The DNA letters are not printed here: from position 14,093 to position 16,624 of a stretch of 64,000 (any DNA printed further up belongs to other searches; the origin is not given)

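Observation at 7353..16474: Five-gene SBP / permease / permease / propeller-Yip1 / lipoprotein module with no assigned function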

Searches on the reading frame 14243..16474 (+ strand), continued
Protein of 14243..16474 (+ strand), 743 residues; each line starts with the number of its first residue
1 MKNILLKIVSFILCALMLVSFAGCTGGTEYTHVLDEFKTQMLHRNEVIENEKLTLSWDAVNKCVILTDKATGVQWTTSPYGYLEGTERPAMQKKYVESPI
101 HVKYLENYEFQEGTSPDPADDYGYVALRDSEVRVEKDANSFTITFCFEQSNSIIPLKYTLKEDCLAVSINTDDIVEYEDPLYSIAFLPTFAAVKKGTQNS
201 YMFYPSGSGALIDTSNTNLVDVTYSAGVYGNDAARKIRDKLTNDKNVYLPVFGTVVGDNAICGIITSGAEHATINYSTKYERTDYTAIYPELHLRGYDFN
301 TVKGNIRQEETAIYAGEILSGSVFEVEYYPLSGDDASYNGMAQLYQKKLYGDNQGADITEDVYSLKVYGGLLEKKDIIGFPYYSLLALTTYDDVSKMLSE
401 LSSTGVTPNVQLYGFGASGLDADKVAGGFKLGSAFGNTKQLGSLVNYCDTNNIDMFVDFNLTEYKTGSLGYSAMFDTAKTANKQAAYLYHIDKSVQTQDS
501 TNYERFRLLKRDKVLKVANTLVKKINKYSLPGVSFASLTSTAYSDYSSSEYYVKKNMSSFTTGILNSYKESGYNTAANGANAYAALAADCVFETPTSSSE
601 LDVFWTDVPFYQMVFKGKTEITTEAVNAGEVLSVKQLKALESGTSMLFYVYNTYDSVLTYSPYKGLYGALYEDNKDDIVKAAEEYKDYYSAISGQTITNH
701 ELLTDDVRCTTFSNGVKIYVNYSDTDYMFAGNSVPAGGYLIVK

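Call 42: find_encoding_contigs(protein=P0207, flank=10000, max_places=2)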
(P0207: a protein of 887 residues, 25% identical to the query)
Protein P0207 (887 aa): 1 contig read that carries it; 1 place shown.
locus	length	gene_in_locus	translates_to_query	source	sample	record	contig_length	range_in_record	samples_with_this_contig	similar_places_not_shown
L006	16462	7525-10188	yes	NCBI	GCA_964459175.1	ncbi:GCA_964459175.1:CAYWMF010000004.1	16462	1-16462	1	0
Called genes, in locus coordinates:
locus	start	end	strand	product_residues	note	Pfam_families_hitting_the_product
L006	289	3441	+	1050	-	PF01547:SBP_bac_1, PF13416:SBP_bac_8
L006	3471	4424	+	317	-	PF00528:BPD_transp_1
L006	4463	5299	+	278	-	PF00528:BPD_transp_1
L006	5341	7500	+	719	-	PF06739:SBBP (faint), PF01436:NHL (faint), PF04893:Yip1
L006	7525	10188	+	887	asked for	PF18952:DUF5696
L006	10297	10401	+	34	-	-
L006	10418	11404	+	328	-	PF00528:BPD_transp_1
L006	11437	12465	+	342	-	PF00528:BPD_transp_1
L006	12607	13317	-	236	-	PF01171:ATP_bind_3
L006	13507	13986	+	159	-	PF00572:Ribosomal_L13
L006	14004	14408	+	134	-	PF00380:Ribosomal_S9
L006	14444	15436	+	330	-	PF07501:G5, PF06725:3D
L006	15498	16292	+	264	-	PF23023:Anti-Pycsar_Apyc1 (faint), PF00753:Lactamase_B (weak), PF12706:Lactamase_B_2 (weak)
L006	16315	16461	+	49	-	?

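Call 43: find_encoding_contigs(protein=P0187, flank=10000, max_places=2)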
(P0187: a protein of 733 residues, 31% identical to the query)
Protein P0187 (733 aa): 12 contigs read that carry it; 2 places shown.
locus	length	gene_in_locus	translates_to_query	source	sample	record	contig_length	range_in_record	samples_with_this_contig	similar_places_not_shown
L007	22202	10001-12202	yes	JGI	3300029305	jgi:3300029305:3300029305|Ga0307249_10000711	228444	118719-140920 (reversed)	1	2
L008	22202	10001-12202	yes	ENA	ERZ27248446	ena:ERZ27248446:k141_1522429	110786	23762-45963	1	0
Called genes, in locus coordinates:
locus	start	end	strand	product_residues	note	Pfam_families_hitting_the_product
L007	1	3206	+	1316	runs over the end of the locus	PF02018:CBM_4_9 (faint)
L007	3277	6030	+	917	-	PF16990:CBM_35 (faint), PF01547:SBP_bac_1, PF13416:SBP_bac_8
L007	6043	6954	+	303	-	PF00528:BPD_transp_1 (faint)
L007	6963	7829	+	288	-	PF00528:BPD_transp_1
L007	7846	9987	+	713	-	PF01436:NHL (faint), PF04893:Yip1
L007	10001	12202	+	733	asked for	PF18952:DUF5696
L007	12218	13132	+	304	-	PF00528:BPD_transp_1 (weak)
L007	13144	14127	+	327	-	PF00528:BPD_transp_1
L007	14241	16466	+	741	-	PF00933:Glyco_hydro_3, PF01915:Glyco_hydro_3_C, PF14310:Fn3-like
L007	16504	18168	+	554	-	PF13229:Beta_helix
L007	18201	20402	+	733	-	PF16875:Glyco_hydro_36N, PF02065:Melibiase, PF01055:Glyco_hydro_31_2nd (weak), PF16874:Glyco_hydro_36C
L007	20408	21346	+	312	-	PF00657:Lipase_GDSL (weak), PF13472:Lipase_GDSL_2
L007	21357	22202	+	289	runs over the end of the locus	PF01261:AP_endonuc_2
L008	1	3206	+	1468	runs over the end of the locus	PF02018:CBM_4_9 (faint)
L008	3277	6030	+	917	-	PF16990:CBM_35 (faint), PF01547:SBP_bac_1, PF13416:SBP_bac_8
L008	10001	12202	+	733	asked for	PF18952:DUF5696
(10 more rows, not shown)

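Call 50: find_related_loci(query=A3, collection=genome_contigs, flank=10000)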
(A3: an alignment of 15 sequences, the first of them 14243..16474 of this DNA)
Query A3 (743 aa) in genome_contigs; peptide patterns used: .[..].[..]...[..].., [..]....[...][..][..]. (x = any residue, [..] = any of these).
329 stretches matched a pattern; 263 encode a relative of the query (tblastn E <= 1e-3); the best 80 are kept; 80 distinct loci.
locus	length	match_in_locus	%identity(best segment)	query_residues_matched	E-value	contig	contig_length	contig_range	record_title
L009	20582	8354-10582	70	1-743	0e+0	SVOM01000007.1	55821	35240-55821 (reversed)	MAG: Oscillospiraceae bacterium isolate SIG565 NODE_2874_length_55821_cov_1.677039, whole genome shotgun sequence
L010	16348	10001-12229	70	1-743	0e+0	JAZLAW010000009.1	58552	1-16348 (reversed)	MAG: Acutalibacteraceae bacterium isolate T1900045072_TC20190066.MAGScoT_cleanbin_000003 SGB_4618_k141_3749019, whole ge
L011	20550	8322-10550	69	1-743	0e+0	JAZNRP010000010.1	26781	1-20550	MAG: Acutalibacteraceae bacterium isolate T1900044814_TS20190280.MAGScoT_cleanbin_000014 SGB_2810_k141_154266, whole gen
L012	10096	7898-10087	70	1-730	0e+0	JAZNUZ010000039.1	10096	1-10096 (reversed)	MAG: Acutalibacteraceae bacterium isolate T1900044792_TS20190258.MAGScoT_cleanbin_000039 SGB_2659_k141_1357543, whole ge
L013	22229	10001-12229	67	1-743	0e+0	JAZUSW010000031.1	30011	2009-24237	MAG: Acutalibacteraceae bacterium isolate T1900044841_TS20190307.MAGScoT_cleanbin_000101 SGB_2947_k141_776192, whole gen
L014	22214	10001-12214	55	1-743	0e+0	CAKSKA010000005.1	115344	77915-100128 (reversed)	MAG: uncultured Eubacteriales bacterium isolate REFINED_METABAT215_TOP10_CONTIGS_1500_ASSEMBLY_K77_MERGED__Hadza_MoBio_h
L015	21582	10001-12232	71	1-743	0e+0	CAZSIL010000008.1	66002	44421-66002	MAG TPA_asm: uncultured Eubacteriales bacterium isolate SRP315200_co1_308 genome assembly, contig: NODE_313_length_66002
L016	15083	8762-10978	52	1-743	0e+0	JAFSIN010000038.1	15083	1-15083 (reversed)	MAG: Clostridia bacterium isolate RGIG3174 Goat_Rectum.Co__c715165, whole genome shotgun sequence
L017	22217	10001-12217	51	1-743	0e+0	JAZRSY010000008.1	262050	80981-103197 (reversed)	MAG: Acutalibacteraceae bacterium isolate T1900045345_YK20190035.MAGScoT_cleanbin_000004 SGB_6700_k141_751284, whole gen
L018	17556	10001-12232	49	1-743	0e+0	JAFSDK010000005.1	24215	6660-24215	MAG: Clostridia bacterium isolate RGIG3041 Goat_Rectum-4__c48665, whole genome shotgun sequence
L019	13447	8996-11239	47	1-740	0e+0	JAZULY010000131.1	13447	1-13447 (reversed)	MAG: Acutalibacteraceae bacterium isolate T1900044899_TS20190365.MAGScoT_cleanbin_000039 SGB_3293_k141_723611, whole gen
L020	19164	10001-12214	48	1-743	0e+0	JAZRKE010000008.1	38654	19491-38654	MAG: Acutalibacteraceae bacterium isolate T1900045451_YK20190142.MAGScoT_cleanbin_000001 SGB_7176_k141_3895614, whole ge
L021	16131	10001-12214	48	1-742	0e+0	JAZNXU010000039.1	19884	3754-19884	MAG: Acutalibacteraceae bacterium isolate T1900044778_TS20190244.MAGScoT_cleanbin_000018 SGB_2526_k141_1020944, whole ge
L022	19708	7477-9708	51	1-743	0e+0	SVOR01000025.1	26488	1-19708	MAG: Oscillospiraceae bacterium isolate SIG570 NODE_9397_length_26488_cov_2.410569, whole genome shotgun sequence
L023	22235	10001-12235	51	1-743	0e+0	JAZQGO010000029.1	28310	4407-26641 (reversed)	MAG: Acutalibacteraceae bacterium isolate T1900044630_TS20190096.MAGScoT_cleanbin_000014 SGB_1023_k141_1688324, whole ge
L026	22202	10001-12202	34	7-740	3e-127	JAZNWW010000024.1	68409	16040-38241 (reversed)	MAG: Acutalibacteraceae bacterium isolate T1900044782_TS20190248.MAGScoT_cleanbin_000002 SGB_2575_k141_2044469, whole ge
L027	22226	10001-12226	35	1-742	3e-127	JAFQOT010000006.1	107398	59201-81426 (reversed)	MAG: Clostridia bacterium isolate RGIG2013 Goat_Colon-1__c434578, whole genome shotgun sequence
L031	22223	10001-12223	33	1-743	2e-118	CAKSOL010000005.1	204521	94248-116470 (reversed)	MAG: uncultured Eubacteriales bacterium isolate REFINED_METABAT215_TOP10_CONTIGS_1500_ASSEMBLY_K77_MERGED__Hadza_PheChl_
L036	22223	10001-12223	35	5-741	9e-116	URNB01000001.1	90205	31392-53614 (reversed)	uncultured Ruminococcaceae bacterium isolate UMGS1148 genome assembly, contig: NODE_125_length_90205_cov_5.447965, whole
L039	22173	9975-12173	33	1-739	4e-114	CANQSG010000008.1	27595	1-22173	MAG: uncultured Clostridia bacterium isolate Lapin-032__bin64 genome assembly, contig: Lapin-032__NODE_2756_length_27595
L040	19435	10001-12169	34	19-743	7e-116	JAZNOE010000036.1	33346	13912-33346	MAG: Acutalibacteraceae bacterium isolate T1900044652_TS20190118.MAGScoT_cleanbin_000100 SGB_1444_k141_1597996, whole ge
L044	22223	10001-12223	34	5-741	3e-113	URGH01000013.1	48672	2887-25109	uncultured Ruminococcaceae bacterium isolate UMGS974 genome assembly, contig: NODE_172_length_48672_cov_4.994302, whole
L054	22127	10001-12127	34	18-724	3e-111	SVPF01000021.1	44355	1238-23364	MAG: Oscillospiraceae bacterium isolate SIG584 NODE_18876_length_44355_cov_3.235823, whole genome shotgun sequence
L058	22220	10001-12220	31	7-743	5e-111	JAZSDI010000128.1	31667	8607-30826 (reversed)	MAG: Acutalibacteraceae bacterium isolate T1900044599_TS20190065.MAGScoT_cleanbin_000033 SGB_681_k141_1456198, whole gen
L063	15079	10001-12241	32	1-740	5e-110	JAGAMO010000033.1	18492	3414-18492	MAG: Clostridia bacterium isolate RGIG8579 Water_deer_Cecum-3__c576537, whole genome shotgun sequence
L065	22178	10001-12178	33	20-743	3e-108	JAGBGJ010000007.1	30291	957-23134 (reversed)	MAG: Clostridia bacterium isolate RGIG9094 Water_deer_Rectum.Co__c107056, whole genome shotgun sequence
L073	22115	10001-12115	33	48-743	1e-107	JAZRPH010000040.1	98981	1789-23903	MAG: Acutalibacteraceae bacterium isolate T1900045381_YK20190071.MAGScoT_cleanbin_000001 SGB_6889_k141_2083570, whole ge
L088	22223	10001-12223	31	1-743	8e-105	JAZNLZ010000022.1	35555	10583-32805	MAG: Acutalibacteraceae bacterium isolate T1900044665_TS20190131.MAGScoT_cleanbin_000019 SGB_1555_k141_541372, whole gen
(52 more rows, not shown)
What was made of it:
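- Tried and rejected: A tighter 15-sequence alignment, A3, worked (call 50).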

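Call 58: search_protein_families(library=pfam, proteins=[L026:15517-21474:+, L031:2-2917:+, L040:884-2890:+, L044:1681-3210:+, L065:2-2986:+, L039:15598-19713:+, L063:396-3095:+, L073:1022-2785:+, L036:15681-17813:+], max_evalue=0.001)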
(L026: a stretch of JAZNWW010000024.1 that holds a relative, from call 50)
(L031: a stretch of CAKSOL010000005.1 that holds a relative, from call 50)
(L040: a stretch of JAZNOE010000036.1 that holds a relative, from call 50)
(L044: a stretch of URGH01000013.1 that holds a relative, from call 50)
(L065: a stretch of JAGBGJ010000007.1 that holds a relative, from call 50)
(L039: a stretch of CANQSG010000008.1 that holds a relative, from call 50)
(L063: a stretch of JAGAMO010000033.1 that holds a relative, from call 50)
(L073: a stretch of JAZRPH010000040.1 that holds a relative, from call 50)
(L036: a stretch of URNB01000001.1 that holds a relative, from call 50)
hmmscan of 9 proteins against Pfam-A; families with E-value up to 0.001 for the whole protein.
L026:15517-21474:+ (1986 aa): 2 families
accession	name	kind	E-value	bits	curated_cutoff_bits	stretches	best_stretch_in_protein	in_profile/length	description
PF09479.16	Flg_new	-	3.2e-19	69.2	27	2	1722-1784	3-65/65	Listeria-Bacteroides repeat domain (List_Bact_rpt)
PF02018.23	CBM_4_9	-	3.4e-07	31.2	25.9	0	1845-1915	54-119/136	Carbohydrate binding domain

L031:2-2917:+ (972 aa): 3 families
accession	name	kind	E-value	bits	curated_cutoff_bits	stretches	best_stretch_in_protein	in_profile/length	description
PF00722.28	Glyco_hydro_16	-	6.3e-14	52.2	22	1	775-893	36-132/175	Glycosyl hydrolases family 16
PF00404.24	Dockerin_1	-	3.7e-05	24.3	22.9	1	629-679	1-56/57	Dockerin type I domain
PF03935.22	SKN1_KRE6_Sbg1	-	9.7e-05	21.4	30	1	806-964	304-454/501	Beta-glucan synthesis-associated protein SKN1/KRE6/Sbg1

L040:884-2890:+ (669 aa): 3 families
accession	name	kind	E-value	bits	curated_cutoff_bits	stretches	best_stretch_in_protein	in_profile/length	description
PF00722.28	Glyco_hydro_16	-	1e-15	58.1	22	1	425-593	7-137/175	Glycosyl hydrolases family 16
PF00404.24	Dockerin_1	-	1.3e-08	35.3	22.9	1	333-380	2-54/57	Dockerin type I domain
PF03935.22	SKN1_KRE6_Sbg1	-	2.4e-06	26.7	30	1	504-661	305-454/501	Beta-glucan synthesis-associated protein SKN1/KRE6/Sbg1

L044:1681-3210:+ (510 aa): 1 family
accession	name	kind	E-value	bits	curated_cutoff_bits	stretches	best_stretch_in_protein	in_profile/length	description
PF00722.28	Glyco_hydro_16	-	1.9e-16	60.4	22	1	284-445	16-140/175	Glycosyl hydrolases family 16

L065:2-2986:+ (995 aa): 1 family
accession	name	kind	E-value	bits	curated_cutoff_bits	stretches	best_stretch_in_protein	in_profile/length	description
PF00722.28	Glyco_hydro_16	-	7.1e-11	42.3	22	1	750-918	21-132/175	Glycosyl hydrolases family 16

L039:15598-19713:+ (1372 aa): 1 family
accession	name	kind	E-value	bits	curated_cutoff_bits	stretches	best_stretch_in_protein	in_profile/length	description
PF09479.16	Flg_new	-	2e-23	82.7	27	3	796-845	16-65/65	Listeria-Bacteroides repeat domain (List_Bact_rpt)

L063:396-3095:+ (900 aa): 2 families
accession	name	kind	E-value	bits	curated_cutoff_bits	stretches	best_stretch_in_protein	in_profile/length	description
PF00722.28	Glyco_hydro_16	-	4.9e-13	49.3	22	1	672-809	12-133/175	Glycosyl hydrolases family 16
PF13405.12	EF-hand_6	-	0.0002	21.2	25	0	859-876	6-23/30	EF-hand domain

L073:1022-2785:+ (588 aa): 1 family
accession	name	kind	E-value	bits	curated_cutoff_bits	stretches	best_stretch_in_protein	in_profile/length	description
PF00722.28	Glyco_hydro_16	-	0.00052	20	22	0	476-508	107-139/175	Glycosyl hydrolases family 16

L036:15681-17813:+ (711 aa): 1 family
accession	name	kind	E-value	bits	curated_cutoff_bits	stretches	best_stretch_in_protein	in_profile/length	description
PF00404.24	Dockerin_1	-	3.5e-06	27.6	22.9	1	666-708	11-56/57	Dockerin type I domain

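Call 60: search_protein_families(library=pfam, proteins=[L058:16487-17293:+, L058:18148-19044:+, L054:17275-18111:+, L088:20270-22222:+, L058:19057-20283:+, L009:199-1134:-, L014:18264-22214:+, L027:1946-2755:-, L019:404-1672:+, L022:16246-17784:+], max_evalue=0.001)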
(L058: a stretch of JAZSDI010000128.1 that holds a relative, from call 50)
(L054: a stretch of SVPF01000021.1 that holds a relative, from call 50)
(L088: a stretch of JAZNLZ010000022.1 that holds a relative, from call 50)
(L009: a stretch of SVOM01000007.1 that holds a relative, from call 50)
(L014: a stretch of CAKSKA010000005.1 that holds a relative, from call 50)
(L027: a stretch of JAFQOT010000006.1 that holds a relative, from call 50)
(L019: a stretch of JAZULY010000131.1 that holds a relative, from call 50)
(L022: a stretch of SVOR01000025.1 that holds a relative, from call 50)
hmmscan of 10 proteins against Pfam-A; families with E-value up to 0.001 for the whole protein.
L058:16487-17293:+ (269 aa): 4 families
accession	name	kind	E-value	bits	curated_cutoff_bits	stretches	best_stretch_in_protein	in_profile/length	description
PF12833.13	HTH_18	-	5.3e-16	59.1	33.6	1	188-266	1-79/80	Helix-turn-helix domain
PF02311.25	AraC_binding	-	1.3e-13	51.3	21.1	1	23-119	4-104/135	AraC-like ligand binding domain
PF00165.29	HTH_AraC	-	2.4e-12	47.1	26.6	1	227-266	1-42/42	Bacterial regulatory helix-turn-helix proteins, AraC family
PF07883.17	Cupin_2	-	0.00038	20.5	27.2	1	47-85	23-61/70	Cupin domain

L058:18148-19044:+ (299 aa): 1 family
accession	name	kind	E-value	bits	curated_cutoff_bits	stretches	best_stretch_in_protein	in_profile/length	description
PF01261.30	AP_endonuc_2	-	9.3e-35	120.9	31.1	1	27-265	3-231/249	Xylose isomerase-like TIM barrel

L054:17275-18111:+ (279 aa): 1 family
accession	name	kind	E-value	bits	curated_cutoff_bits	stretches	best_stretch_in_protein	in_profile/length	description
PF12706.13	Lactamase_B_2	-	2.1e-10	41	27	1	69-234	26-194/200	Beta-lactamase superfamily domain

L088:20270-22222:+ (651 aa): 3 families
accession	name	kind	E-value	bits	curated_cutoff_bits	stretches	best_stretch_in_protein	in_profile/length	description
PF01915.27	Glyco_hydro_3_C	-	4.8e-45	154.4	31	1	320-557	1-200/200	Glycosyl hydrolase family 3 C-terminal domain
PF00933.27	Glyco_hydro_3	-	3.6e-44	151.9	27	1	54-290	62-314/316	Glycosyl hydrolase family 3 N terminal domain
PF14310.12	Fn3-like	-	9.6e-20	70.9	25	1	590-650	1-61/71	Fibronectin type III-like domain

L058:19057-20283:+ (409 aa): 4 families
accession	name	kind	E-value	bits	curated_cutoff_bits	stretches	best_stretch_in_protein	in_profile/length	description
PF22422.2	MGH1-like_GH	-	2.5e-29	103.4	27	1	45-386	4-353/356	Mannosylglycerate hydrolase MGH1-like glycoside hydrolase domain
PF03200.22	Glyco_hydro_63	-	6.1e-15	55.4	22.4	1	158-397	229-490/492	Glycosyl hydrolase family 63 C-terminal domain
PF01204.24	Trehalase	-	2.9e-12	46.7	21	1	184-377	309-480/512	Trehalase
PF17389.8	Bac_rhamnosid6H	-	0.00055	19.8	24.5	1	100-233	91-221/339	Bacterial alpha-L-rhamnosidase 6 hairpin glycosidase domain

L009:199-1134:- (312 aa): 0 families

L014:18264-22214:+ (1317 aa): 0 families

L027:1946-2755:- (270 aa): 5 families
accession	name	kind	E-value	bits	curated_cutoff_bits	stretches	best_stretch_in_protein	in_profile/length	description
PF12833.13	HTH_18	-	5.8e-21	75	33.6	1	188-266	1-79/80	Helix-turn-helix domain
PF00165.29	HTH_AraC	-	1.2e-20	73.6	26.6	2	227-263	1-39/42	Bacterial regulatory helix-turn-helix proteins, AraC family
PF07883.17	Cupin_2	-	3.7e-09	36.6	27.2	1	24-69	10-55/70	Cupin domain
PF02311.25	AraC_binding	-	2e-08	34.5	21.1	1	24-81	15-74/135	AraC-like ligand binding domain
PF21621.3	MPI_cupin_dom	-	0.00013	22.4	27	1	9-66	7-63/79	Mannose-6-phosphate isomerase, cupin domain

L019:404-1672:+ (423 aa): 5 families
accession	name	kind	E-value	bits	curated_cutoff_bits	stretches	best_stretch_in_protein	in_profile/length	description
PF13472.12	Lipase_GDSL_2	-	1.4e-22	81.4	32.9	1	94-267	1-178/178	GDSL-like Lipase/Acylhydrolase family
PF00657.28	Lipase_GDSL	-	3.4e-11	44.1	23.6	1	92-272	1-208/208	GDSL-like Lipase/Acylhydrolase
PF14606.12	Lipase_GDSL_3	-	9.3e-06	26.5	27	1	91-274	3-175/178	GDSL-like Lipase/Acylhydrolase family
PF17996.7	CE2_N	-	6.9e-05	23.3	27.9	1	340-421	17-98/108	Carbohydrate esterase 2 N-terminal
PF25182.1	NonGDSL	-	0.00016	21.5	80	1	73-205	11-137/220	Non-GDSL lipase-like family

L022:16246-17784:+ (513 aa): 1 family
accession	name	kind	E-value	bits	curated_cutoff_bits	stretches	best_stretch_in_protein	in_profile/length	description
PF13229.12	Beta_helix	-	3.7e-07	30.3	25.9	2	240-355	44-144/158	Right handed beta helix region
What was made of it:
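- AraC regulators sit beside many related cassettes (call 60).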
